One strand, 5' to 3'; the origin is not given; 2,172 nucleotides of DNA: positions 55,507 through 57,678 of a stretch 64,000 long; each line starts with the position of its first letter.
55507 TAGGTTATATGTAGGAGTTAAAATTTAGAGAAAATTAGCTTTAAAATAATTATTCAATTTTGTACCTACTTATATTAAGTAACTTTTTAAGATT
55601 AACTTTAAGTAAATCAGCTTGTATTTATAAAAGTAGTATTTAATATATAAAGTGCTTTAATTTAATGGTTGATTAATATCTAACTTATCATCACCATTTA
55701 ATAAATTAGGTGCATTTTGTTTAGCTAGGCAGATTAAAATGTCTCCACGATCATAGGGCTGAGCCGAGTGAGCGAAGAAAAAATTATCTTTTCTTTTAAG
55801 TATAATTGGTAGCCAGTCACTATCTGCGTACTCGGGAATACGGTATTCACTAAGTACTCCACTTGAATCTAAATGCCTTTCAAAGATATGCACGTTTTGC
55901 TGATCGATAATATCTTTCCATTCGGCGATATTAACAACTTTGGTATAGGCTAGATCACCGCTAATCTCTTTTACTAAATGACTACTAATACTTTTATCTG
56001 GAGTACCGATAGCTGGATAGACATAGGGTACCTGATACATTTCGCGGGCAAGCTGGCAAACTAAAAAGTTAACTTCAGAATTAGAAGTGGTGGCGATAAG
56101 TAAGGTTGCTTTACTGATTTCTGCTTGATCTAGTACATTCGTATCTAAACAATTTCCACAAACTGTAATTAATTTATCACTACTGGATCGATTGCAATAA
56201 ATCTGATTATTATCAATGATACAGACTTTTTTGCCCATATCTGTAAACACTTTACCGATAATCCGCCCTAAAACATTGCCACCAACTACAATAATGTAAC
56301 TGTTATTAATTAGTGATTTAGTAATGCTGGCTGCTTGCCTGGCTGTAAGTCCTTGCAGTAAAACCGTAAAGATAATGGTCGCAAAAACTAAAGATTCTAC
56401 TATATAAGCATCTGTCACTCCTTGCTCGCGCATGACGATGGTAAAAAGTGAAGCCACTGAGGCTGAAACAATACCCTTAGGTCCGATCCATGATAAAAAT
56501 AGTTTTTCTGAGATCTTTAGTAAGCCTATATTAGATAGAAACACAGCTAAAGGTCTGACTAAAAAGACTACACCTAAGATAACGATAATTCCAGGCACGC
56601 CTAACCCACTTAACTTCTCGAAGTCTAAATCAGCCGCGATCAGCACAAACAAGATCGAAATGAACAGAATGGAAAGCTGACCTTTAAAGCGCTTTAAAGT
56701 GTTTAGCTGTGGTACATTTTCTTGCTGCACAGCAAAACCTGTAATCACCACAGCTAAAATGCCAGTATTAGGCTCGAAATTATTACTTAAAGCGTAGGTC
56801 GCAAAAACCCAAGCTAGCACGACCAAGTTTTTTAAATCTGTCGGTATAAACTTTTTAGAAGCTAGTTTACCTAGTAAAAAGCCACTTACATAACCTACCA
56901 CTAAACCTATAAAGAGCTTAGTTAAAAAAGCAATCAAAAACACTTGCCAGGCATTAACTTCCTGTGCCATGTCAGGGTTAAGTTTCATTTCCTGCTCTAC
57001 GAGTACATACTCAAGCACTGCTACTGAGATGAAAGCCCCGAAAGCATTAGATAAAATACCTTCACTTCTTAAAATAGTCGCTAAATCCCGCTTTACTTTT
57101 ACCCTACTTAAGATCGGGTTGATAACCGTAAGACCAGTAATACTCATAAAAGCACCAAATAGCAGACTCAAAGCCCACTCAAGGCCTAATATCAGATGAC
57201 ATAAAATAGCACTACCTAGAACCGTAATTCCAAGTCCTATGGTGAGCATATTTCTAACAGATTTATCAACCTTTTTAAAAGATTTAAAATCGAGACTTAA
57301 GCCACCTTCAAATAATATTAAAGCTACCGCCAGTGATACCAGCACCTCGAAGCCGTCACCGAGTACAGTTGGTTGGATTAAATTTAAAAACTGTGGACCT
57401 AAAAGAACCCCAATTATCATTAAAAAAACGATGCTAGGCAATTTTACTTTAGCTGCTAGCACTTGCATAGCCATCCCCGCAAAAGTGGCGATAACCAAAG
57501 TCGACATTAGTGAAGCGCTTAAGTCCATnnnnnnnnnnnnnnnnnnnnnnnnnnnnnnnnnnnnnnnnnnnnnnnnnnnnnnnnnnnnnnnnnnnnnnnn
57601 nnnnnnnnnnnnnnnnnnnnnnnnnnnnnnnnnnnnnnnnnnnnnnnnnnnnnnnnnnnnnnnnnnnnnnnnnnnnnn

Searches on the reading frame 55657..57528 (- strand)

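Call 74: search_protein_families(library=pfam, proteins=[window:55657-57528:-], max_evalue=0.00001)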
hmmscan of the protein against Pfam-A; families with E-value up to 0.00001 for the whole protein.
window:55657-57528:- (623 aa): 2 families
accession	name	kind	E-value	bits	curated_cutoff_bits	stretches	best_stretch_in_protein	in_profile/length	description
PF00999.27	Na_H_Exchanger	-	1.2e-47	163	26.2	1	12-397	2-370/375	Sodium/hydrogen exchanger, transmembrane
PF02254.24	TrkA_N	-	1.2e-15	58.3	23.8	1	412-507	1-96/116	TrkA-N domain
